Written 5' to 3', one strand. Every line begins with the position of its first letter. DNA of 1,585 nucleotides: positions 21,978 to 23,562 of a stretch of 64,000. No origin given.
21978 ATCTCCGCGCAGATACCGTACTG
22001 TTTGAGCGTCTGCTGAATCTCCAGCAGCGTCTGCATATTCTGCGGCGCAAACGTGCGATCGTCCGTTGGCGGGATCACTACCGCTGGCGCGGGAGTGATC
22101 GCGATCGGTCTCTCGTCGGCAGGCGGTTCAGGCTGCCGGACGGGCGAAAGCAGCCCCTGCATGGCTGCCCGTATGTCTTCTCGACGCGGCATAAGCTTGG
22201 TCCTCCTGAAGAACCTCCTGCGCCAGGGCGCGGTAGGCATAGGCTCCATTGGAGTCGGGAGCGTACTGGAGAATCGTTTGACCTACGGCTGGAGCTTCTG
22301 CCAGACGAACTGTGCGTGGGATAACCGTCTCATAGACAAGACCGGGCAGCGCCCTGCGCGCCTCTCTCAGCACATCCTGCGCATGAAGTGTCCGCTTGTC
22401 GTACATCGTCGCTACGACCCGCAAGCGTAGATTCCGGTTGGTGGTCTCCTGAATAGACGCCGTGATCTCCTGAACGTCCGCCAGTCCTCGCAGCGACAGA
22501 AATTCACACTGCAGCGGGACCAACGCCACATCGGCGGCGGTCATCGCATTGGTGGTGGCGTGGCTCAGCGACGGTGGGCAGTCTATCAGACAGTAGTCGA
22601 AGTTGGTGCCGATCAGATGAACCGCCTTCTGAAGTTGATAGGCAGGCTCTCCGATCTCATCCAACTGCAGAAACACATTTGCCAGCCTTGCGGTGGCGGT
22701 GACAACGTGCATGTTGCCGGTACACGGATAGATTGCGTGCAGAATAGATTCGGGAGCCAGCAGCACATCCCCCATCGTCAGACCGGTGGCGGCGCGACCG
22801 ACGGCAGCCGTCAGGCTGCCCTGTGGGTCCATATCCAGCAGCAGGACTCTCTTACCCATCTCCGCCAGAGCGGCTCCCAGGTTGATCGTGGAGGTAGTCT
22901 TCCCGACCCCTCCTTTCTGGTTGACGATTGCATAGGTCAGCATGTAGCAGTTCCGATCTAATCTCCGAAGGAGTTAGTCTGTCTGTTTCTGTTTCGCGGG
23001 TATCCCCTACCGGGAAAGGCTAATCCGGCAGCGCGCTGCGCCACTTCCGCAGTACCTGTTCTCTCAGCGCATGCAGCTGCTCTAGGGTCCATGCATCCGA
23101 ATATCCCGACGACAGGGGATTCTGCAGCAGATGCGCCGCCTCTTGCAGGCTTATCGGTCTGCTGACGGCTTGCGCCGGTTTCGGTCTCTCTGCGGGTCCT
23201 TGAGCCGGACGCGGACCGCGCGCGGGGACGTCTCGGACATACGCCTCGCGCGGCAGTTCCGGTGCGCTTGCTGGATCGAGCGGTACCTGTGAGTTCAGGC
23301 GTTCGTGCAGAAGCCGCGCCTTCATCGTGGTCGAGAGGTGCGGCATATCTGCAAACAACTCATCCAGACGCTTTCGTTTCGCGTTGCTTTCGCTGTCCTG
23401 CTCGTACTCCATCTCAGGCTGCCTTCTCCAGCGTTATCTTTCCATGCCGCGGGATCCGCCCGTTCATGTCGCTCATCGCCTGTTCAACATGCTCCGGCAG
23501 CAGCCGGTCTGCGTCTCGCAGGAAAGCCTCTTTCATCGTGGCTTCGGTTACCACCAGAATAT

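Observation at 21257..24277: Orphan ExeA-like AAA+ / ParA / TPR-zinc-ribbon five-gene operon without ParB, secretin or pilus genes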

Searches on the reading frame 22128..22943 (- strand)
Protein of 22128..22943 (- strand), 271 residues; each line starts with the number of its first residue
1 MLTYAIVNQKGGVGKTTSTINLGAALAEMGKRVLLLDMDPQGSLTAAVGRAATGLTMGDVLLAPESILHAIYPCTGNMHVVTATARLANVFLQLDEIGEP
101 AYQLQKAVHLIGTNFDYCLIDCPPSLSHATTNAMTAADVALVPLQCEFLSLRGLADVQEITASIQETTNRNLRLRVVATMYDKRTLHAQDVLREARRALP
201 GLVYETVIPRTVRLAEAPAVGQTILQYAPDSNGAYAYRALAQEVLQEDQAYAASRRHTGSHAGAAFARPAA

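Call 3: search_protein_families(library=pfam, proteins=[window:22128-22943:-], max_evalue=0.1)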
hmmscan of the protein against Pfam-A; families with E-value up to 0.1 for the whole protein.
window:22128-22943:- (271 aa): 10 families
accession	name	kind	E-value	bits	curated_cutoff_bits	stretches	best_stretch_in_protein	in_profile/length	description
PF13614.12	AAA_31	-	1.4e-45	155.9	27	1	4-173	4-176/177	AAA domain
PF01656.29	CbiA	-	6.5e-26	91.2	25.4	1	5-224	2-125/125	CobQ/CobB/MinD/ParA nucleotide binding domain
PF00142.24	Fer4_NifH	-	4.1e-14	53.2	25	2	8-45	6-43/271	4Fe-4S iron sulfur cluster binding proteins, NifH/frxC family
PF09140.17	MipZ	-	9.5e-12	45.2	20.7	2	101-167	86-152/262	ATPase MipZ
PF06564.18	CBP_BcsQ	-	2.4e-11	44.1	21.3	2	100-243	101-232/234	Cellulose biosynthesis protein BcsQ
PF10609.15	ParA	-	4.1e-10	39.9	27.1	1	4-129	6-126/246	NUBPL iron-transfer P-loop NTPase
PF02374.21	ArsA_ATPase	-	4.2e-08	33.2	24.3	1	5-48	4-47/305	Anion-transporting ATPase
PF07015.17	VirC1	-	7.8e-06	25.8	24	1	7-46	7-46/231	VirC1 protein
PF01268.25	FTHFS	-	0.0021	16.8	27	1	4-93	60-145/556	Formate--tetrahydrofolate ligase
PF03308.22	MeaB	-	0.014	14.9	23.1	1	12-45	43-76/273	Methylmalonyl Co-A mutase-associated GTPase MeaB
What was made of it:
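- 22128..22943 (-): Extra Soj-type ParA ATPase, 271 aa. AAA_31 1e-45 (call 3).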

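Call 4: search_protein_families(library=ncbifam, proteins=[window:22128-22943:-], max_evalue=0.1)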
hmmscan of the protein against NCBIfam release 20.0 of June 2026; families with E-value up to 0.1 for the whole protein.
window:22128-22943:- (271 aa): 35 families (the best 25 are shown)
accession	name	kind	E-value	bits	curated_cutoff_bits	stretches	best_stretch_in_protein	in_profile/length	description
NF041546.1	ParA_partition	equivalog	5.8e-34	117.4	180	2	4-51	2-49/203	ParA family partition ATPase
TIGR01969.1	minD_arch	subfamily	6e-26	91.1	201.75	1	5-250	4-236/251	cell division ATPase MinD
TIGR03371.1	cellulose_yhjQ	equivalog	1.2e-21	77.3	157.85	1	2-243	2-240/246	cellulose biosynthesis protein BcsQ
TIGR03453.1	partition_RepA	equivalog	1.6e-19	70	348.45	2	5-50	108-153/387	plasmid partitioning protein RepA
TIGR01968.1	minD_bact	equivalog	4.1e-19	68.9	212.9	2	6-39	6-39/261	septum site-determining protein MinD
NF041283.1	PrgP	equivalog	7.3e-17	61.6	400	1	6-142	7-151/297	ParA superfamily DNA segregation protein PrgP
NF009701.0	PRK13230.1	subfamily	6.1e-13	48.4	350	2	7-57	6-56/291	nitrogenase reductase-like protein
TIGR01287.1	nifH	equivalog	1.7e-12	47.3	394.35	2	8-59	6-57/275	nitrogenase iron protein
NF010443.0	PRK13869.1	subfamily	1.7e-11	43.6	446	2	5-49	125-169/405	plasmid-partitioning protein RepA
NF033200.1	F430_CfbC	exception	4.9e-11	42.5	402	2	8-47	6-45/260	Ni-sirohydrochlorin a,c-diamide reductive cyclase ATP-dependent reductase subunit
NF010259.0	PRK13705.1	equivalog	1.6e-08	33.9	725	1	5-151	110-271/388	plasmid-partitioning protein SopA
NF047398.1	AAA_KGGVGR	domain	1.8e-08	34.9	90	1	5-39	6-40/190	KGGVGR-motif variant AAA ATPase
TIGR01281.1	DPOR_bchL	equivalog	8.5e-08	31.9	345.15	1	7-48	5-46/268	ferredoxin:protochlorophyllide reductase (ATP-dependent) iron-sulfur ATP-binding protein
TIGR00345.1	GET3_arsA_TRC40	subfamily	1.9e-07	30.9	135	1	8-49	3-44/299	TRC40/GET3/ArsA family transport-energizing ATPase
NF041136.1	MrpORP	equivalog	2.4e-07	30.4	450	1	5-43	9-47/365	iron-sulfur cluster carrier protein MrpORP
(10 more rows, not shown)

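Call 21: search_solved_structures(query=window:22128-22943:-, max_evalue=1e-10)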
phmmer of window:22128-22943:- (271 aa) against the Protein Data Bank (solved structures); distinct sequences matched with E-value up to 1e-10: 17.
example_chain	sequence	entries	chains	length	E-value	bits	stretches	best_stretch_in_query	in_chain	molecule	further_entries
1wcv_1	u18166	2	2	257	9.3e-52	179.2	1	4-255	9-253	SEGREGATION PROTEIN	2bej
2bek_A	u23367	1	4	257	1.5e-50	175.2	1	4-255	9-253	SEGREGATION PROTEIN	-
8ray_B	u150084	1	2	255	2.7e-46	161.3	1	5-248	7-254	ParA family protein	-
4pfs_A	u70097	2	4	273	9.3e-46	159.5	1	4-246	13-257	Cobyrinic Acid a,c-diamide synthase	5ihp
5if9_A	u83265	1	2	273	9.6e-46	159.5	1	4-246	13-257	Cobyrinic Acid a,c-diamide synthase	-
6iub_A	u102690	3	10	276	9e-34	120.3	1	4-246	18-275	SpoOJ regulator (Soj)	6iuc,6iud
8jmj_A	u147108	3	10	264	1e-32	116.9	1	4-246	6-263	SpoOJ regulator (Soj)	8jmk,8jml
1ion_A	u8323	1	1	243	1.2e-17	67.6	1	5-244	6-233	PROBABLE CELL DIVISION INHIBITOR MIND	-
1g3q_A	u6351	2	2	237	6.3e-17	65.1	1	5-244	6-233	CELL DIVISION INHIBITOR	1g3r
7dut_A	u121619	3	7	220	2.7e-14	56.5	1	5-208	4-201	SOJ protein (Soj)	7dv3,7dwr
6non_A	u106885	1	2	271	5.6e-14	55.5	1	2-166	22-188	Cobyrinic acid ac-diamide synthase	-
6noo_A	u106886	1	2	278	6e-14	55.4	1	2-166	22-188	Maintenance of carboxysome positioning A protein, MCDA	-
6nop_B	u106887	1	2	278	8e-13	51.7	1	2-166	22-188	Cobyrinic acid ac-diamide synthase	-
1hyq_A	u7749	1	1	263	1.2e-11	47.8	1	3-242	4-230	CELL DIVISION INHIBITOR (MIND-1)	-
4v03_A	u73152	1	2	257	1.3e-11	47.7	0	5-201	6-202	SITE-DETERMINING PROTEIN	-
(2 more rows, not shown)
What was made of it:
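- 22128..22943 (-): The best solved-structure relative is Thermus thermophilus Soj, 1WCV, at 9e-52 (call 21).
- On Chromosomal ParABS (Soj-Spo0J): Thermus thermophilus Soj 9e-52 (call 21).
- Closest known: Type Ib partition cassettes. Same: MCDA appears among the weaker structure hits (call 21).
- Closest known: Chromosomal Soj-Spo0J. Same: This is the best sequence relative of the window ParA (1WCV, 9e-52, call 21).
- ParA is closest to chromosomal Soj (1WCV, 9e-52, call 21).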

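Call 22: search_protein_families(library=padloc, proteins=[window:22128-22943:-], max_evalue=0.01)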
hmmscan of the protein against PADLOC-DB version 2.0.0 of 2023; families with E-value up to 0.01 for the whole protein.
window:22128-22943:- (271 aa): 2 families
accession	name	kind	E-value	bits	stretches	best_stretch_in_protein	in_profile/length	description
PDLC04559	PDC-M28B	-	3.2e-07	27.8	1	9-39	136-166/438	-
PDLC04560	PDC-M28B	-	0.0013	16.2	1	8-41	21-54/327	-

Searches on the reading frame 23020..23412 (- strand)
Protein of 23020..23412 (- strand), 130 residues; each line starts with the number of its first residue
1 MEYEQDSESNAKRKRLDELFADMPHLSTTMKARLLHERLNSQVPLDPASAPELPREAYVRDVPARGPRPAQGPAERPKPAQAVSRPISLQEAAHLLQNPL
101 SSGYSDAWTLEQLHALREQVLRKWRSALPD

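Call 3: search_protein_families(library=pfam, proteins=[window:23020-23412:-], max_evalue=0.1)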
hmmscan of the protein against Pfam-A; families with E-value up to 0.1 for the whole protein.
window:23020-23412:- (130 aa): 0 families

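Call 4: search_protein_families(library=ncbifam, proteins=[window:23020-23412:-], max_evalue=0.1)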
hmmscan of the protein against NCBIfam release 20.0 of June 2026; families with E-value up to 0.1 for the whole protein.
window:23020-23412:- (130 aa): 0 families

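Call 22: search_protein_families(library=padloc, proteins=[window:23020-23412:-], max_evalue=0.01)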
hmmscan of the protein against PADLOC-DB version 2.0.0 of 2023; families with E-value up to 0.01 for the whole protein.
window:23020-23412:- (130 aa): 0 families

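Call 25: find_homologous_proteins(query=window:23020-23412:-, max_evalue=0.001)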
Query window:23020-23412:- (130 aa): 5 proteins with E <= 0.001 among 67 candidates.
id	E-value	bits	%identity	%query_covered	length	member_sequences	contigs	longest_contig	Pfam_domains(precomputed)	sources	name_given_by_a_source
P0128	1.4e-70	253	93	100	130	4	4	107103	-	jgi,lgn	jgi:anti-sigma factor RsiW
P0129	9.5e-64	231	85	100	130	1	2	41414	-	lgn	-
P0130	1.8e-54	201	74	99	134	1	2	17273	-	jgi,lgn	jgi:hypothetical protein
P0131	1.5e-43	166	65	100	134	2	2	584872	-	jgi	jgi:hypothetical protein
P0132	1.7e-9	56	42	87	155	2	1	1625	-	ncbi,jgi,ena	jgi:hypothetical protein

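Call 43: predict_structure(alignment_id=A3)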
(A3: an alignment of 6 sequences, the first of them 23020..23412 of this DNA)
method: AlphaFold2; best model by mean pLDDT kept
length: 130 residues; sequences in the alignment: 6
mean_pLDDT: 67.7   pTM: 0.30
mean pLDDT of the five models: 67.7, 65.6, 63.2, 62.5, 59.9
residues with pLDDT >= 90: 20; 70-90: 32; 50-70: 66; < 50: 12
segments of 3 or more residues with pLDDT < 50: 72-74
pLDDT, mean of each block of 10 residues (from residue 1): 66 90 92 89 56 54 51 51 62 62 61 79 67
secondary structure, 60 per line:
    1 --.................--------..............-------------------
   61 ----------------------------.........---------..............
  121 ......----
elements in order: H3-19 H28-41 H89-97 H107-126
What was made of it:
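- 23020..23412 (-): sp2, 130 aa, the partner of the AAA+ ATPase. It has a conserved N-terminal motif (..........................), a variable linker and a degenerate C-terminal HTH_17-like domain. AlphaFold2 gives pLDDT about 90 for the N-terminal helices (call 43).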

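Call 51: fold_search(model_id=the predicted structure, library=pdb)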
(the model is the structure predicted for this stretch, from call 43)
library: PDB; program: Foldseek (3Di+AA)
matches with E <= 10: 0; with E <= 0.001: 0
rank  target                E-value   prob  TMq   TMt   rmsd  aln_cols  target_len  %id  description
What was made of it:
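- Tried and rejected: Foldseek against PDB gave no match (call 51).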

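Call 55: search_protein_representatives(alignment_id=A3)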
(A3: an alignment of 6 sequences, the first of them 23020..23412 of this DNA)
Query: 6 sequences, 134 profile positions. Proteins with E-value up to 0.001 (for the whole library): 108; up to 1e-10: 48; up to 1e-30: 2. The best 108 are listed.
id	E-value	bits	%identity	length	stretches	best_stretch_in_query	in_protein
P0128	2.4e-70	251.0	-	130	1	1-130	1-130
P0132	2.2e-47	176.7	-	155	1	1-131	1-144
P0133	7.1e-28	113.6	-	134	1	5-130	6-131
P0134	5.8e-25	104.2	-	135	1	1-131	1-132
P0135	1.1e-24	103.2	-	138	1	7-131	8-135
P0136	3.0e-24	101.8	-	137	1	1-130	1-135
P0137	1.4e-23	99.7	-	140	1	3-128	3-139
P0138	1.3e-21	93.3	-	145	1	2-130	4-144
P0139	3.4e-21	92.0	-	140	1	4-132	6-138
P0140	1.6e-20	89.8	-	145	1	2-133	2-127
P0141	1.9e-20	89.5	-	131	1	1-128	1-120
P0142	1.8e-19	86.4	-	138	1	1-129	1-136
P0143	2.1e-19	86.2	-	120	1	16-131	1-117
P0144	3.6e-19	85.4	-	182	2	2-67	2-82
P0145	1.1e-18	83.9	-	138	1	7-126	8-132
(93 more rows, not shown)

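Call 57: search_protein_families(library=pfam, alignment_id=A4, max_evalue=0.001)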
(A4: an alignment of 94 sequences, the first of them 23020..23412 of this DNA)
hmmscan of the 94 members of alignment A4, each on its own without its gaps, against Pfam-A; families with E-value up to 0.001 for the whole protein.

A. member 1, window:23020-23412:- (130 aa): 0 families

B. families by the number of members that match (of 94 scanned): 6 families
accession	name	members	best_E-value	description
PF12728.13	HTH_17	21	3.6e-18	Helix-turn-helix domain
PF00376.29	MerR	8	3.2e-06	MerR family regulatory protein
PF13411.12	MerR_1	3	3.6e-05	MerR HTH family regulatory protein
PF13384.12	HTH_23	2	1.8e-05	Homeodomain-like domain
PF21531.3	Rv2175c_wHTH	1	9e-05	DNA-binding protein Rv2175c, wHTH domain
PF13551.12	HTH_29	1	0.00035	Winged helix-turn helix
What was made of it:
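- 23020..23412 (-): Of 94 family members, 21 carry an intact HTH_17 (call 57).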
